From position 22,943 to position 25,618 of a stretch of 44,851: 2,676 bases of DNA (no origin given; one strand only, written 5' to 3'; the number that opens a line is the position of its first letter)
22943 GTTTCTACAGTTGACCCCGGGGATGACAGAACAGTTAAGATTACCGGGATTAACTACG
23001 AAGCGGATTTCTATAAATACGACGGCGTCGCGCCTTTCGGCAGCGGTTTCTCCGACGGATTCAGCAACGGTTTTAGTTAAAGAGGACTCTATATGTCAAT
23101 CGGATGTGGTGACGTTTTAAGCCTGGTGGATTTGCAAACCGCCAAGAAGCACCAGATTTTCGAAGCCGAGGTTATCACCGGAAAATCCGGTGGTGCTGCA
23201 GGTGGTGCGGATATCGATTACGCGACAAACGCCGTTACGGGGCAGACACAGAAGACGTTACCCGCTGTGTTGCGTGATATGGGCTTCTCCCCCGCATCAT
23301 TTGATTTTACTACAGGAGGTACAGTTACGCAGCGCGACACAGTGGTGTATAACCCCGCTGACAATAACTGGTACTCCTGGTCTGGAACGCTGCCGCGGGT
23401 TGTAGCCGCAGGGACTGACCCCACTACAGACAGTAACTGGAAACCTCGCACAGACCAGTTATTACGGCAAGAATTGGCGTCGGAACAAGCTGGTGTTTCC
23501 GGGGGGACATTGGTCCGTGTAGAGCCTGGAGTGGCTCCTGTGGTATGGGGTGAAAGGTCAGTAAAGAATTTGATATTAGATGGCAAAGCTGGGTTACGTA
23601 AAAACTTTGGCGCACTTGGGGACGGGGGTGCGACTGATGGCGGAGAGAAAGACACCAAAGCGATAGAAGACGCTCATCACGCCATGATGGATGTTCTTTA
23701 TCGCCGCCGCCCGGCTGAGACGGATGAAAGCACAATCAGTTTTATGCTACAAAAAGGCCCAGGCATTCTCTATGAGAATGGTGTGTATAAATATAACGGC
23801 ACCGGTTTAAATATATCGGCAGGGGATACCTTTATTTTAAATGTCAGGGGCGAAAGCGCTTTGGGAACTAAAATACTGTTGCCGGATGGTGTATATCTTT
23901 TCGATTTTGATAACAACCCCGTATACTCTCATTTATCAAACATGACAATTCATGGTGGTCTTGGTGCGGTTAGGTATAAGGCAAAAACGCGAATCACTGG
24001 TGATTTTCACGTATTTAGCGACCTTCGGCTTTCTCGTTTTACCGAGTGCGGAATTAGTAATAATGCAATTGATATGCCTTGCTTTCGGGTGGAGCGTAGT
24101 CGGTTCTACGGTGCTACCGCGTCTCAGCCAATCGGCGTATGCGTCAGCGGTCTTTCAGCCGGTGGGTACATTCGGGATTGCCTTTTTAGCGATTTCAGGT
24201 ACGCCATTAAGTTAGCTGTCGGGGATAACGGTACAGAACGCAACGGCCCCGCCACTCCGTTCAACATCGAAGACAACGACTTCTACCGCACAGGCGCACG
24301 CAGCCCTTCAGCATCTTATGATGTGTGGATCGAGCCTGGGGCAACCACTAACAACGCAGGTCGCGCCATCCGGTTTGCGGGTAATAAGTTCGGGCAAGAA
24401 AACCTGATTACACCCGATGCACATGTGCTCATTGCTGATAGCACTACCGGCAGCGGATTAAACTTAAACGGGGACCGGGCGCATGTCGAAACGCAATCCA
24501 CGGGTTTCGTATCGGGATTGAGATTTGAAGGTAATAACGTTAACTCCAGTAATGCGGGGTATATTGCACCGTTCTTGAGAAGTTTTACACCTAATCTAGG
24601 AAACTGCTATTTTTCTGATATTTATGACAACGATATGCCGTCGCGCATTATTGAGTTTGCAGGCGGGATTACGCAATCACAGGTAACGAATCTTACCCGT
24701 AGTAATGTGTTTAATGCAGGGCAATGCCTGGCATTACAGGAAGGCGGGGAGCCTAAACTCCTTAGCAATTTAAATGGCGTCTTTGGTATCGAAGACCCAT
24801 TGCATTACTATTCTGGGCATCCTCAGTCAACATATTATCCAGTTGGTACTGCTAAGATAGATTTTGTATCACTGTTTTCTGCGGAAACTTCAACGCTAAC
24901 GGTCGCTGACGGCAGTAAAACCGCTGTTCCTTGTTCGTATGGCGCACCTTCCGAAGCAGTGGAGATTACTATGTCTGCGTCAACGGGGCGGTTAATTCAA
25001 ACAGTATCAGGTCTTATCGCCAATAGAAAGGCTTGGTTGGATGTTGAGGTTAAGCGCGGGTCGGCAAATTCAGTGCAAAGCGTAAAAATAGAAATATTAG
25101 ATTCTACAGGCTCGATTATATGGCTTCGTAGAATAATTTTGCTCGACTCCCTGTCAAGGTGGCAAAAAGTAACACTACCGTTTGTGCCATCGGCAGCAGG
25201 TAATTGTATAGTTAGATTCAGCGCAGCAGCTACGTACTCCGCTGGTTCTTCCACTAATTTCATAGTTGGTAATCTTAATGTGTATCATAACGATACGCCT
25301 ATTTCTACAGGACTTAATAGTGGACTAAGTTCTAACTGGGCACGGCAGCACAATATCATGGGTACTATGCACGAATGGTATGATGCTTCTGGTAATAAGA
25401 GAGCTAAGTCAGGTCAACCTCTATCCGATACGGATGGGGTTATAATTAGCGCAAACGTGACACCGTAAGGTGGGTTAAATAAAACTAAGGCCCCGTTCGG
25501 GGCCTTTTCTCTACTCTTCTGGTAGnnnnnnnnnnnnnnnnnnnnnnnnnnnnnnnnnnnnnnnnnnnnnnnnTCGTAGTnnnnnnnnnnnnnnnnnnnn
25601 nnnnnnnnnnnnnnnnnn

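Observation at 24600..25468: Compositionally distinct C-terminal portion of the tailspike suggests a swapped receptor-binding domain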

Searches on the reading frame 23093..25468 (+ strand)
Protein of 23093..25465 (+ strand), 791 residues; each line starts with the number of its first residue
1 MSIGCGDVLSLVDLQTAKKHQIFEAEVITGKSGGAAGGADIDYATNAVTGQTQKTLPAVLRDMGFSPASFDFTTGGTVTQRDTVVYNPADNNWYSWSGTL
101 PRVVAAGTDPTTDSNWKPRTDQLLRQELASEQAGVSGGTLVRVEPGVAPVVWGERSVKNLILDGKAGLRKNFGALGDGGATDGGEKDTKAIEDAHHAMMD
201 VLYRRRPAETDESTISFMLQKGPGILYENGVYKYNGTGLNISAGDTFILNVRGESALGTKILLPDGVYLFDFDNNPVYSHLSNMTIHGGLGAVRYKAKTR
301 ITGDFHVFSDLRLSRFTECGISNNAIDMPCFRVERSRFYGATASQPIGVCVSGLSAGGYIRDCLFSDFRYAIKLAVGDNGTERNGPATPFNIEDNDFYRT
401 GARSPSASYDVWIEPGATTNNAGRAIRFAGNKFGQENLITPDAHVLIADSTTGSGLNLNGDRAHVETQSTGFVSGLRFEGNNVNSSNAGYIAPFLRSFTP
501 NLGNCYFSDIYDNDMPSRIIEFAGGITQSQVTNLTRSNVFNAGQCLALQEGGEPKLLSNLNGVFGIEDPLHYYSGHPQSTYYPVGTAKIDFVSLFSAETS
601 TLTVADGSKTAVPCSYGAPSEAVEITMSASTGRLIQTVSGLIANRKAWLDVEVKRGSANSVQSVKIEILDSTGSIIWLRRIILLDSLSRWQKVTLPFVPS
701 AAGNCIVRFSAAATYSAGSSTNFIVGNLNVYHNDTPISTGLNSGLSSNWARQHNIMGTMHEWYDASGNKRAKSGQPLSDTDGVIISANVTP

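Call 6: search_protein_families(library=pfam, proteins=[window:23093-25465:+], max_evalue=1)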
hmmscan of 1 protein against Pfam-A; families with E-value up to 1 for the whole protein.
window:23093-25465:+ (791 aa): 2 families
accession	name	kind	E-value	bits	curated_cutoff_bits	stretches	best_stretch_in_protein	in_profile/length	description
PF18668.6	Tail_spike_N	-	1.9e-06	28.3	25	1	70-111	14-55/70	Tail spike TSP1/Gp66 receptor binding N-terminal domain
PF24539.1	DUF7600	-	0.13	12.1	27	1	465-493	57-85/169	Domain of unknown function (DUF7600)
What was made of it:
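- On Pectin-lyase-fold (right-handed parallel beta-helix) polysaccharide depolymerase tailspikes: The query has no hit at E<=1 (call 6).
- Closest known: Kagunavirus/Guernseyvirinae tailspikes. Different: It has no PF13884/endosialidase signature (call 6).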

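Call 7: search_protein_families(library=phrogs, proteins=[window:23093-25465:+], max_evalue=0.01)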
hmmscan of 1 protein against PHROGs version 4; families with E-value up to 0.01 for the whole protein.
window:23093-25465:+ (791 aa): 17 families
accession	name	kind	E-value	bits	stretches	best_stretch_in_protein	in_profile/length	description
phrog_29731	-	tail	3.5e-47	162.2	1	1-113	1-119/336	tail spike protein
phrog_20900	-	tail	3.4e-32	112.7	1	1-131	1-134/721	tail spike protein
phrog_27367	-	tail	1.2e-29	104.4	1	1-132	78-217/736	tail fiber protein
phrog_15455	-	tail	1.9e-12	47.5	1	29-182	2-162/652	tail fiber protein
phrog_27156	-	tail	3.3e-11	43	1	49-113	1-69/707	tail spike protein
phrog_13893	-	tail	1.4e-10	41.2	1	2-62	28-81/648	tail protein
phrog_16586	-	tail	1.8e-10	40.6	1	41-135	120-211/963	tail fiber protein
phrog_25325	-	tail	4.8e-08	32.8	1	71-141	56-123/631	tail spike protein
phrog_1819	-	tail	1.8e-07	31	1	13-116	6-124/678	tail spike protein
phrog_14442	-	tail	2.5e-07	30.6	1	61-192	94-213/733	tail protein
phrog_13781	-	tail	5.7e-07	29.4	1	72-141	214-291/782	tail spike protein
phrog_11182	-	tail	1.5e-06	28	1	67-137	97-168/548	tail spike protein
phrog_14879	-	tail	5.4e-06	26.2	1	71-133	92-161/642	tail fiber protein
phrog_7173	-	tail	3.3e-05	23.9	1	17-132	11-122/626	tail spike protein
phrog_34575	-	tail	5.6e-05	22.6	1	61-134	70-149/715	tail spike protein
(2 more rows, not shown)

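Call 14: find_homologous_proteins(query=window:23093-25465:+, max_evalue=0.00001)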
Query window:23093-25465:+ (791 aa): 1627 proteins with E <= 0.00001 among 8000 candidates; the best 120 are listed.
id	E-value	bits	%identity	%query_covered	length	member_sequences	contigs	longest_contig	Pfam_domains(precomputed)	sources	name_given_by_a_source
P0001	0.0e+0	1497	88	93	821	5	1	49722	-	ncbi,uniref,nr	ncbi:hypothetical protein [Klebsiella pneumoniae]|uniref:hypothetical protein n=1 Tax=Klebsiella pne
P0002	0.0e+0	1485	88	93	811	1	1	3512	-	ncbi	-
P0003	0.0e+0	1424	88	89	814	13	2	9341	-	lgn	-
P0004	5.0e-276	936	63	84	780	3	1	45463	PF09008.16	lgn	-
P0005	3.7e-274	930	62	84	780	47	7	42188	PF09008.16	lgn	-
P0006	1.8e-265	901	59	88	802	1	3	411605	-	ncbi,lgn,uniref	ncbi:TPA: hypothetical protein ACP4LK_001115 [Klebsiella quasipneumoniae]|uniref:hypothetical protei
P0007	2.0e-265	901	59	88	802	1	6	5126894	-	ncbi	ncbi:hypothetical protein ACX803_18500 [Klebsiella pneumoniae]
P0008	4.2e-262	890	61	84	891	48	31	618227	-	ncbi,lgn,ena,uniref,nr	ncbi:hypothetical protein [Escherichia coli]|uniref:hypothetical protein n=1 Tax=Escherichia coli Ta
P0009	4.3e-261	886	61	84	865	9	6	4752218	-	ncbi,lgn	ncbi:TPA: phage tail fiber protein [Klebsiella pneumoniae]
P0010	4.7e-259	880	60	84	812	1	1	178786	-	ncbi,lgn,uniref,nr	ncbi:hypothetical protein [Raoultella planticola]|uniref:hypothetical protein n=1 Tax=Raoultella pla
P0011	8.4e-256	869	60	83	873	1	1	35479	PF26986.1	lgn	-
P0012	2.3e-254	864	60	84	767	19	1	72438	-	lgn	-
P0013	3.0e-253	861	60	84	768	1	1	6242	-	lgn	-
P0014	1.3e-251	855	54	94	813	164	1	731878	-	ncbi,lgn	ncbi:TPA: hypothetical protein ACIJTW_000176 [Raoultella ornithinolytica]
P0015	5.0e-251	853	58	83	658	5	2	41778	-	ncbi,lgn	-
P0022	7.6e-240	816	57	83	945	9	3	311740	PF12571.14,PF26986.1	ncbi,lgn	ncbi:TPA: phage tail protein [Klebsiella pneumoniae]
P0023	2.6e-230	785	52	92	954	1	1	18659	PF18668.7,PF03160.21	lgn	-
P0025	1.2e-220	753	52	88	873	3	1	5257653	PF18668.7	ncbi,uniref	ncbi:tail fiber/spike domain-containing protein [Klebsiella quasipneumoniae]|uniref:tail fiber/spike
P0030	9.4e-214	730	53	82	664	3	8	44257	PF26986.1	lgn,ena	-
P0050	7.6e-130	452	37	99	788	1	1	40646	PF18668.7,PF12708.13,PF26986.1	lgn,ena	-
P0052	1.1e-113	399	54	46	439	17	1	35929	PF18668.7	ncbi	ncbi:TPA: hypothetical protein ACQ29N_004011, partial [Klebsiella pneumoniae]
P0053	1.4e-71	260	82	19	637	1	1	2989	PF18668.7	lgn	-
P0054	1.5e-71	260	82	19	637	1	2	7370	PF18668.7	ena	-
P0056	1.5e-70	256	82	19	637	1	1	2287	PF18668.7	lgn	-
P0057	1.5e-70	256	82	19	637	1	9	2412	PF18668.7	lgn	-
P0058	1.6e-70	256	82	19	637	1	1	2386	PF18668.7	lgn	-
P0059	2.1e-68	249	81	18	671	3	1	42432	-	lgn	-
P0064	6.4e-68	248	76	19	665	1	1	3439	PF18668.7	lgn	-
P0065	2.4e-67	246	80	18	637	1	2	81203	PF18668.7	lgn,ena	-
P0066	3.0e-67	245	88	16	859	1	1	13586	PF13884.12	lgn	-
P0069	1.9e-66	243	79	18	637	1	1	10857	PF18668.7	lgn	-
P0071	7.7e-66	241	83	16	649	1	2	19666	PF18668.7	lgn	-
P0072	8.7e-66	241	76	19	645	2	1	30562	PF18668.7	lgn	-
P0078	6.7e-65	238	82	16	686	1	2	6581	PF27114.1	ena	-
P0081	1.2e-64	237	81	17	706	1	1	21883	PF18668.7,PF00251.27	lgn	-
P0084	1.4e-64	237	83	16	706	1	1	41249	PF18668.7,PF27114.1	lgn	-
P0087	2.3e-64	236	76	19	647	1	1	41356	PF18668.7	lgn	-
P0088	2.5e-64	236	67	22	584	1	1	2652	PF18668.7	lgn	-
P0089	2.5e-64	236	67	22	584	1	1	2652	PF18668.7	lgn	-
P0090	2.5e-64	236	67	22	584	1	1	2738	PF18668.7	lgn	-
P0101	1.2e-63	234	83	16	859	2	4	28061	PF13884.12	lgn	-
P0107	5.9e-63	231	82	16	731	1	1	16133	PF18668.7,PF27114.1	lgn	-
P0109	9.0e-63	231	64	24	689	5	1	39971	PF18668.7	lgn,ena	-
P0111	1.6e-62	230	70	20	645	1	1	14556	PF18668.7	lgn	-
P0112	2.1e-62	229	70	19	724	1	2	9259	PF18668.7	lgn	-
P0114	5.1e-62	228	82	16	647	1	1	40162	PF18668.7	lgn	-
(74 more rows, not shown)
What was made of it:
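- Closest known: Kagunavirus/Guernseyvirinae tailspikes. Different: Its relatives sit in Klebsiella/Raoultella/E. coli phages and prophages (call 14).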

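Call 23: find_encoding_contigs(protein=P0003, flank=6000, max_places=3)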
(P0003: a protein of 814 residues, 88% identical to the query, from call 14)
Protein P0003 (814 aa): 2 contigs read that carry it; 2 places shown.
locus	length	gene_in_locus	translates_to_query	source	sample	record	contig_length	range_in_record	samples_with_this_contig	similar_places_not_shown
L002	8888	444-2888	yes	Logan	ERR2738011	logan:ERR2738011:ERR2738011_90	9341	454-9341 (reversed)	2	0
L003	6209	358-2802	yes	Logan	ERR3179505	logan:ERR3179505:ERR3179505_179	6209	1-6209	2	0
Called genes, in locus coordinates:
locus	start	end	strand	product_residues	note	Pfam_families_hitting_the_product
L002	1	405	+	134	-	?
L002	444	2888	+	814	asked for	-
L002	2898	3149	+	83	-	-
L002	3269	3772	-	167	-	PF00436:SSB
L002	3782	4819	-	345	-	PF13479:AAA_24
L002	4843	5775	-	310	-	PF12684:DUF3799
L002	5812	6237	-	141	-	-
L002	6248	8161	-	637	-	PF00271:Helicase_C (weak)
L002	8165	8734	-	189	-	PF13392:HNH_3, PF00847:AP2 (weak)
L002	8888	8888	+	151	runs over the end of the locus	?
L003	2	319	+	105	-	?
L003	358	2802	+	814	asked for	-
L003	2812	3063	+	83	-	-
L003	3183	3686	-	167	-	PF00436:SSB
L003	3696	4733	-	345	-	PF13479:AAA_24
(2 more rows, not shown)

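Call 24: find_encoding_contigs(protein=P0025, flank=6000, max_places=2)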
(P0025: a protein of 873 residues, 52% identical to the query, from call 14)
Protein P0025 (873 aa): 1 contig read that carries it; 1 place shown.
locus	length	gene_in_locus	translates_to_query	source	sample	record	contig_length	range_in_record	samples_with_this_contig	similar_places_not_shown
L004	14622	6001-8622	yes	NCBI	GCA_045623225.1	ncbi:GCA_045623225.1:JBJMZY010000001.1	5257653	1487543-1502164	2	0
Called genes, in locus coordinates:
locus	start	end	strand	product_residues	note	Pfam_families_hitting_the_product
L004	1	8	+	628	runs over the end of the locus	PF01464:SLT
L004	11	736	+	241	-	-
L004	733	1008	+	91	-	-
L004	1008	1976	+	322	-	-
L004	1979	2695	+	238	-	-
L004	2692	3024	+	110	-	-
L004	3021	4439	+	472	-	PF04865:Baseplate_J (weak), PF16190:E1_FCCH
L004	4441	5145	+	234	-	-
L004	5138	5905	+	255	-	-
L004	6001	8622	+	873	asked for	PF18668:Tail_spike_N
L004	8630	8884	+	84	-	-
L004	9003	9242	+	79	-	-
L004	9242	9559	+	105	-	-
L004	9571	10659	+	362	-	PF21722:Gly_rich_2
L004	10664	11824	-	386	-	PF13356:Arm-DNA-bind_3, PF14659:Phage_int_SAM_3 (weak), PF22022:Phage_int_M, PF00589:Phage_integrase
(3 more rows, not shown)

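Call 25: find_encoding_contigs(protein=P0008, flank=6000, max_places=2)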
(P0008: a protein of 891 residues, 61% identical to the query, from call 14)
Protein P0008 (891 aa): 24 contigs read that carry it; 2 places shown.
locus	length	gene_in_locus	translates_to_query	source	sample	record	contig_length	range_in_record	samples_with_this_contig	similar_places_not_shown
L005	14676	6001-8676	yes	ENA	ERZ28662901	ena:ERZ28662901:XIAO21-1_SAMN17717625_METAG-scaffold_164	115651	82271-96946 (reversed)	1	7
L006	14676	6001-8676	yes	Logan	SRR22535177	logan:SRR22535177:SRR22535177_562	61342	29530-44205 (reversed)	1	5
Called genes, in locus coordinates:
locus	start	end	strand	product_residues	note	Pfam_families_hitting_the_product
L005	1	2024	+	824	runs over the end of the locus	-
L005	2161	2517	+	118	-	-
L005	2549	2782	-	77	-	-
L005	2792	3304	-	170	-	-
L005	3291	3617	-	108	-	-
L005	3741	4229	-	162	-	PF08346:AntA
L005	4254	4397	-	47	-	PF08346:AntA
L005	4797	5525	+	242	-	-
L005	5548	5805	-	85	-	-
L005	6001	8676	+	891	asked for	-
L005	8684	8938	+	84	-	-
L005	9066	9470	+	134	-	PF16931:Phage_holin_8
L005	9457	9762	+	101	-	PF05449:Phage_holin_3_7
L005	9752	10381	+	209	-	PF00182:Glyco_hydro_19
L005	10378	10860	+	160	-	PF10721:DUF2514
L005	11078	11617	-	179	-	PF17358:DUF5384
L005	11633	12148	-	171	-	PF05818:TraT (weak), PF13441:Gly-zipper_YMGG (weak), PF05433:Rick_17kDa_Anti (weak)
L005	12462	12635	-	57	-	PF11119:DUF2633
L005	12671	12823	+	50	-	-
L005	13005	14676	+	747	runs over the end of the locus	PF05231:MASE1, PF00563:EAL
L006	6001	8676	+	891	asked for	-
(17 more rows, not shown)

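Call 27: predict_structure(alignment_id=A1)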
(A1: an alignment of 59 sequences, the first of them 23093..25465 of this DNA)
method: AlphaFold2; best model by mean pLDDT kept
length: 791 residues; sequences in the alignment: 59
mean_pLDDT: 82.4   pTM: 0.73
mean pLDDT of the five models: 82.4, 80.7, 79.3, 78.3, 76.5
residues with pLDDT >= 90: 408; 70-90: 211; 50-70: 108; < 50: 64
segments of 3 or more residues with pLDDT < 50: 1-11, 13-16, 37-40, 45-53, 132-135, 137-155, 742-745
pLDDT, mean of each block of 10 residues (from residue 1): 32 51 54 47 48 59 83 92 89 89 92 86 55 45 33 52 76 90 93 84 58 58 83 95 79 95 96 90 97 93 84 96 91 97 94 90 95 93 89 94 88 92 90 85 95 80 93 95 90 96 96 92 96 95 90 92 92 89 63 80 94 80 93 94 91 92 95 93 91 92 95 84 92 77 50 64 77 79 78 42
secondary structure, 60 per line:
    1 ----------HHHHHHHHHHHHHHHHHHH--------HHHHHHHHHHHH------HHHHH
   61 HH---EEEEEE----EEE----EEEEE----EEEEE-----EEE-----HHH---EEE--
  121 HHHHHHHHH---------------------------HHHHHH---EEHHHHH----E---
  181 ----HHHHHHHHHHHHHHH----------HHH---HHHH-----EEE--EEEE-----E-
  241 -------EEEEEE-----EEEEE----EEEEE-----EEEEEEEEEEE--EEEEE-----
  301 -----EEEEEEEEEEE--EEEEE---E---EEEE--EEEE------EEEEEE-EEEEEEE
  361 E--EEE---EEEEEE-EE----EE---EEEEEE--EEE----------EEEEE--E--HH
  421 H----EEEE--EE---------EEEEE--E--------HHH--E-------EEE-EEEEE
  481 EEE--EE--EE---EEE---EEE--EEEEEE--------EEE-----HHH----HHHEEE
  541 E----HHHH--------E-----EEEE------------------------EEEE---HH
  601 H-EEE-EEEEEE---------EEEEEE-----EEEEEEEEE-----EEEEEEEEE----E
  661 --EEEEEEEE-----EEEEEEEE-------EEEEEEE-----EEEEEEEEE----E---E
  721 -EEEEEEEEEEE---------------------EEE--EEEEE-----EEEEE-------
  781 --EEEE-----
elements in order (helices of 4 or more, strands of 3 or more residues): H11-29 H38-49 H56-62 E66-71 E76-78 E83-87 E92-96 E102-104 E116-118 H121-129 H157-162 H168-172 H185-199 H216-219 E225-227 E230-233 E248-253 E259-263 E268-272 E278-288 E291-295 E306-316 E319-323 E331-334 E337-340 E347-352 E354-361 E364-366 E370-375 E388-393 E396-398 E409-413 E426-429 E443-447 E472-474 E476-483 E495-497 E501-503 E506-511 E520-522 E538-541 H546-549 E564-567 E592-595 E603-605 E607-612 E622-627 E633-641 E647-655 E663-670 E676-683 E691-697 E703-711 E722-732 E754-756 E759-763 E769-773 E783-786
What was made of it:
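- On Tail_spike_N (PF18668, TSP1/gp66 N-terminal domain): 28.3 bits against a cutoff of 25, aa 70-111 (call 6); compact beta domain at aa 63-118 with pLDDT 83-92 (call 27)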
